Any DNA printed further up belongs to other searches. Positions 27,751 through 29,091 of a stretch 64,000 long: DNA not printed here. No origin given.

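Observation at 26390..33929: Translationally coupled three-gene operon: SUKH-like protein, unknown protein, giant membrane-anchored DEAH helicase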

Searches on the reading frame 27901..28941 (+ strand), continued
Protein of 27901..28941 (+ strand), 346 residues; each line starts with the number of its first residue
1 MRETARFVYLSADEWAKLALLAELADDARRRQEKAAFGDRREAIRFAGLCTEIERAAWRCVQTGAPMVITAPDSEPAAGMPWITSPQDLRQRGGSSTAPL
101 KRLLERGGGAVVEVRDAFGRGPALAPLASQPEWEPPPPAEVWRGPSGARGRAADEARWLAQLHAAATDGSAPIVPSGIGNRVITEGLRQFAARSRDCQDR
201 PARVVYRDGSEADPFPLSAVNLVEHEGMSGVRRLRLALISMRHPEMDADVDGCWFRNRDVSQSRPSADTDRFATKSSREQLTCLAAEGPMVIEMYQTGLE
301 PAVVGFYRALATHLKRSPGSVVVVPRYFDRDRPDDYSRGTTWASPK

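Call 60: find_encoding_contigs(protein=P0086, flank=10000, max_places=1)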
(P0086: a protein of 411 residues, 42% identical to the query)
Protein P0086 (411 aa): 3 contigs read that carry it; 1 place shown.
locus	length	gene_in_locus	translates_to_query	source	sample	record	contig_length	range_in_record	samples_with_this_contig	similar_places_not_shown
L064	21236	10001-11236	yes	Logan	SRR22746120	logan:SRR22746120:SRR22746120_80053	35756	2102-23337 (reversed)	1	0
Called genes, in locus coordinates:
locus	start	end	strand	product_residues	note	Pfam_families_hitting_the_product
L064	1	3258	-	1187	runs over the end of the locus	-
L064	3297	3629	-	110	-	-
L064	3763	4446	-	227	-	-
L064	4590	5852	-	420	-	-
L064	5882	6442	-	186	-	-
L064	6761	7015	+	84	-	-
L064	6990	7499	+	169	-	-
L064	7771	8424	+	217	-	-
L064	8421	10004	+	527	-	PF09346:SMI1_KNR4, PF14567:SUKH_5, PF14568:SUKH_6 (weak)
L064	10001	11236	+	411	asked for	-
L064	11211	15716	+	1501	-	PF00270:DEAD, PF00271:Helicase_C, PF00575:S1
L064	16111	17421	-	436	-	-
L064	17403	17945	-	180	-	-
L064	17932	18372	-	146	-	PF00436:SSB (weak)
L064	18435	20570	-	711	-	PF11638:DnaA_N (weak)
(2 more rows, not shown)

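Call 68: search_dna_similar(query=window:27901-28941:+, collection=plasmids, mode=protein, max_rows=20)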
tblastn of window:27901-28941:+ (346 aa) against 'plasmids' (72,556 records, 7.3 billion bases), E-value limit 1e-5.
Records with a match: 2; places in all: 2; records where one place covers at least 80% of the query: 1.
Best place of each record, by identity: <60% 2.
By first word of the organism name: Paenarthrobacter 1; Streptomyces 1.
By predicted mobility (MOB-suite, as given by PLSDB): conjugative 1; non-mobilizable 1.
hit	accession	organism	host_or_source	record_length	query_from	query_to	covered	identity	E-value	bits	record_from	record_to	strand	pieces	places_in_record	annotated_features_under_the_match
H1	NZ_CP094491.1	Paenarthrobacter ureafaciens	soil,farmland soil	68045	34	320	83%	40.2%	8e-37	147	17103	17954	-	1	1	hypothetical protein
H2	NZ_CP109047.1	Streptomyces sp. NBC_00637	-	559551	174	318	42%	41.2%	1e-17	92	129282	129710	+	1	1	hypothetical protein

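Call 69: search_dna_similar(query=window:27901-28941:+, collection=phages, mode=protein, max_rows=10)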
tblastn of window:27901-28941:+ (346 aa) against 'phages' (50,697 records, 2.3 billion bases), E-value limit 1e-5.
No match.

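Call 70: get_annotated_region(hit=H1, flank=12000)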
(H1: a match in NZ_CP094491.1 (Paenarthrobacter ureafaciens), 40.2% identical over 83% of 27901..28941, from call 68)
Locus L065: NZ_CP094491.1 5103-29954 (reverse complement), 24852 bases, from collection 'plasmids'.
description: Paenarthrobacter ureafaciens strain AT plasmid pB, complete sequence
organism: Paenarthrobacter ureafaciens (NCBI taxid 37931)
taxonomy: Bacteria; Actinomycetota; Actinomycetes; Micrococcales; Micrococcaceae; Paenarthrobacter; Paenarthrobacter ureafaciens
host: -; source: soil,farmland soil; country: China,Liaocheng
typing (MOB-suite, as given by PLSDB): conjugative; relaxase MOBP; mating-pair formation MPF_T
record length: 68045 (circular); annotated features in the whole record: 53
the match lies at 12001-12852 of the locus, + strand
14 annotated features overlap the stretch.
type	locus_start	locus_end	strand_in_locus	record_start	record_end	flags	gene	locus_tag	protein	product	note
CDS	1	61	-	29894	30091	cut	-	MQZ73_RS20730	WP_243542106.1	hypothetical protein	-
CDS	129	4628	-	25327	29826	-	-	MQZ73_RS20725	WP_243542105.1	RHS repeat-associated core domain-containing protein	-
CDS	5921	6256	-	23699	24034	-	-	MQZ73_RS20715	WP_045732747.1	hypothetical protein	-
CDS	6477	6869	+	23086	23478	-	mobC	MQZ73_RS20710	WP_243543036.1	plasmid mobilization relaxosome protein MobC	-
CDS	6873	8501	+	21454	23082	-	-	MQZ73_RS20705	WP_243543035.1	relaxase/mobilization nuclease domain-containing protein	-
CDS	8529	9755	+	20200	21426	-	-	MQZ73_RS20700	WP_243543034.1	hypothetical protein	-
CDS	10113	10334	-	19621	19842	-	-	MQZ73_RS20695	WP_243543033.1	hypothetical protein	-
CDS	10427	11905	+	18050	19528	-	-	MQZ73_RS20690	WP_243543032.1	hypothetical protein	-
CDS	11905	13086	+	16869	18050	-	-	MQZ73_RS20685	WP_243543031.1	hypothetical protein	-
CDS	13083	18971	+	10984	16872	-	-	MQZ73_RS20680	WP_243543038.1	S1 RNA-binding domain-containing protein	-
CDS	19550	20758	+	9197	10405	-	-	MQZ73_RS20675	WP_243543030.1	hypothetical protein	-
CDS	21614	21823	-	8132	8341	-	-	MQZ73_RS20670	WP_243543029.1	hypothetical protein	-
CDS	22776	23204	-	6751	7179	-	-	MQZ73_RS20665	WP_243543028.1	DUF4913 domain-containing protein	-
CDS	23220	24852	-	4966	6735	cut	-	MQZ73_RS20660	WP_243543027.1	type IV secretory system conjugative DNA transfer family protein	-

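Call 74: find_encoding_contigs(protein=P0004, flank=10000, max_places=1)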
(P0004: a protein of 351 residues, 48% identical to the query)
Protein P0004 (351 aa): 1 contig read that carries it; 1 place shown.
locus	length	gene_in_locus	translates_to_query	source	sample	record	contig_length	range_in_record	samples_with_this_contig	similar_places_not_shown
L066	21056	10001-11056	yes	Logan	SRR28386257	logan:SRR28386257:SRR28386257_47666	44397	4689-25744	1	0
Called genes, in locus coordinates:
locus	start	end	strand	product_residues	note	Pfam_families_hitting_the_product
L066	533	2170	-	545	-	PF16655:PhoD_N, PF09423:PhoD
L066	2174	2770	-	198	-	PF16655:PhoD_N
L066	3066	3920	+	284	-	PF00753:Lactamase_B (weak), PF23023:Anti-Pycsar_Apyc1 (faint), PF12706:Lactamase_B_2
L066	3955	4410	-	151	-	-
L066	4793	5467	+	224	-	PF01810:LysE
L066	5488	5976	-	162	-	PF10604:Polyketide_cyc2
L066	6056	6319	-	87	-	-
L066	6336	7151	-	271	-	PF13340:DUF4096, PF01609:DDE_Tnp_1, PF13586:DDE_Tnp_1_2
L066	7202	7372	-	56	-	-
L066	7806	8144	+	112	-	-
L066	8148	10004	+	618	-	-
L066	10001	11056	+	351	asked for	-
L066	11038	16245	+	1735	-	PF00270:DEAD, PF00271:Helicase_C (weak), PF00575:S1 (faint)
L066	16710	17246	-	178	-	PF12647:RNHCP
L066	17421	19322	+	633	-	PF13231:PMT_2 (weak)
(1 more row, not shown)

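Call 75: find_encoding_contigs(protein=P0008, flank=10000, max_places=1)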
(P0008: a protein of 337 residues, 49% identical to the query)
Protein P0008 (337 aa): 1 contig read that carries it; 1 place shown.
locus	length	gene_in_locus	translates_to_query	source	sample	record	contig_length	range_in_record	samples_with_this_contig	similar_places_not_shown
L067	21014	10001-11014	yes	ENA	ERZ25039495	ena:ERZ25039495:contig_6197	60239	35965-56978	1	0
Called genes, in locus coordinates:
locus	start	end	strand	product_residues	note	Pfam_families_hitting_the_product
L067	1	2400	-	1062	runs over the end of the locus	PF02384:N6_Mtase (faint), PF20473:MmeI_Mtase (faint), PF07669:Eco57I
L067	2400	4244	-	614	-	-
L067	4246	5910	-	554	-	-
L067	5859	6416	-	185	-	PF08747:BrxB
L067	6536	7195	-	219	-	-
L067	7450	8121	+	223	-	-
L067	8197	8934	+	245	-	-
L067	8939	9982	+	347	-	-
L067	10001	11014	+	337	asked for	-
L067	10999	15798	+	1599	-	PF00270:DEAD, PF00271:Helicase_C (weak), PF00575:S1 (faint)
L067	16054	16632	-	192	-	PF16976:RcpC (weak)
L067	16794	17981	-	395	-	-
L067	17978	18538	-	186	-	-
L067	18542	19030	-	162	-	-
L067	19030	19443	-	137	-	PF07811:TadE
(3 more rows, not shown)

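Call 80: search_protein_families(library=padloc, alignment_id=A1, max_evalue=0.01)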
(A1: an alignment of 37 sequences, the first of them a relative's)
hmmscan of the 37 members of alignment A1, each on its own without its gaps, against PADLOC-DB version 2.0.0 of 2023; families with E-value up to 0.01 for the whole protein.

A. member 1, P0001 (346 aa): 0 families

B. families by the number of members that match (of 37 scanned): 0 families

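Call 91: search_solved_structures(query=A1, max_evalue=10)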
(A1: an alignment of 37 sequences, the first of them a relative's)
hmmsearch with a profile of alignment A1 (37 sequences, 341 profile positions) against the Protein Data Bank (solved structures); distinct sequences matched with E-value up to 10: 4.
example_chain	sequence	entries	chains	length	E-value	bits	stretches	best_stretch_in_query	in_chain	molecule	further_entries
2lfd_A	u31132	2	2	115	1.6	11.6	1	27-108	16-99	Diiron protein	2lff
9r1n_A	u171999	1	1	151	2.2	11.1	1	15-128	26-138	sc-apCC-4-DPH-2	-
2hz8_A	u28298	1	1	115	2.7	10.8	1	25-106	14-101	De novo designed diiron protein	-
8a3k_UNK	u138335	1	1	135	3.3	10.5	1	13-90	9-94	sc-apCC-4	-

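Call 97: find_encoding_contigs(protein=P0001, flank=2000, max_places=2)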
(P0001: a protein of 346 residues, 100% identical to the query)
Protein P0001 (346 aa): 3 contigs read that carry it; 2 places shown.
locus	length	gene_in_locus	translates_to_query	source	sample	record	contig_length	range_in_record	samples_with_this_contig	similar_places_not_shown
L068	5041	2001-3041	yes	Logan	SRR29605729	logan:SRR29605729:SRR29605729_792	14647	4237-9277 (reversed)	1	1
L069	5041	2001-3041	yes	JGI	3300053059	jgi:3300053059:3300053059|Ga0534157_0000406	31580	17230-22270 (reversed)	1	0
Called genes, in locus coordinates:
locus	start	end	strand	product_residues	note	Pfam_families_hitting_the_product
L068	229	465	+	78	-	-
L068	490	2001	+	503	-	-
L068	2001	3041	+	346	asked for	-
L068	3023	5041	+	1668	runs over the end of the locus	PF00270:DEAD (faint), PF00271:Helicase_C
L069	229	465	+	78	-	-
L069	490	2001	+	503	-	-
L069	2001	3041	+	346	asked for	-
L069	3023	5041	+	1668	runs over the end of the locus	PF00270:DEAD (faint), PF00271:Helicase_C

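Call 102: search_protein_families(library=pfam, alignment_id=A6, max_evalue=0.00001)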
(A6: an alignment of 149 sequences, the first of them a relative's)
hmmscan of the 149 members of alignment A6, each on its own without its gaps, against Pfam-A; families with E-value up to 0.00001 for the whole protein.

A. member 1, L001:5571-7073:+ (500 aa): 0 families

B. families by the number of members that match (of 149 scanned): 127 families (the first 25 are shown)
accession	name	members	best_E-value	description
PF00005.33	ABC_tran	4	3.1e-35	ABC transporter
PF13369.12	Transglut_core2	2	7.2e-46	Transglutaminase-like superfamily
PF00069.31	Pkinase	2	1.3e-26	Protein kinase domain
PF00589.27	Phage_integrase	2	9.5e-25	Phage integrase family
PF13371.12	TPR_9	2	4.3e-22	Tetratricopeptide repeat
PF00665.32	rve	2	1.1e-18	Integrase core domain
PF02668.22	TauD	2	8.5e-12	Taurine catabolism dioxygenase TauD, TfdA family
PF01406.26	tRNA-synt_1e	1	1.4e-94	tRNA synthetases class I (C) catalytic domain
PF01867.21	Cas_Cas1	1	4.5e-83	CRISPR associated protein Cas1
PF01297.22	ZnuA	1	2.7e-75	Zinc-uptake complex component A periplasmic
PF00654.25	Voltage_CLC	1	3.7e-73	Voltage gated chloride channel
PF00012.26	HSP70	1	5.3e-70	Hsp70 protein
PF07992.20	Pyr_redox_2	1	6e-69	Pyridine nucleotide-disulphide oxidoreductase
PF00950.22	ABC-3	1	4.1e-68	ABC 3 transport family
PF00145.23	DNA_methylase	1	6.3e-58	C-5 cytosine-specific DNA methylase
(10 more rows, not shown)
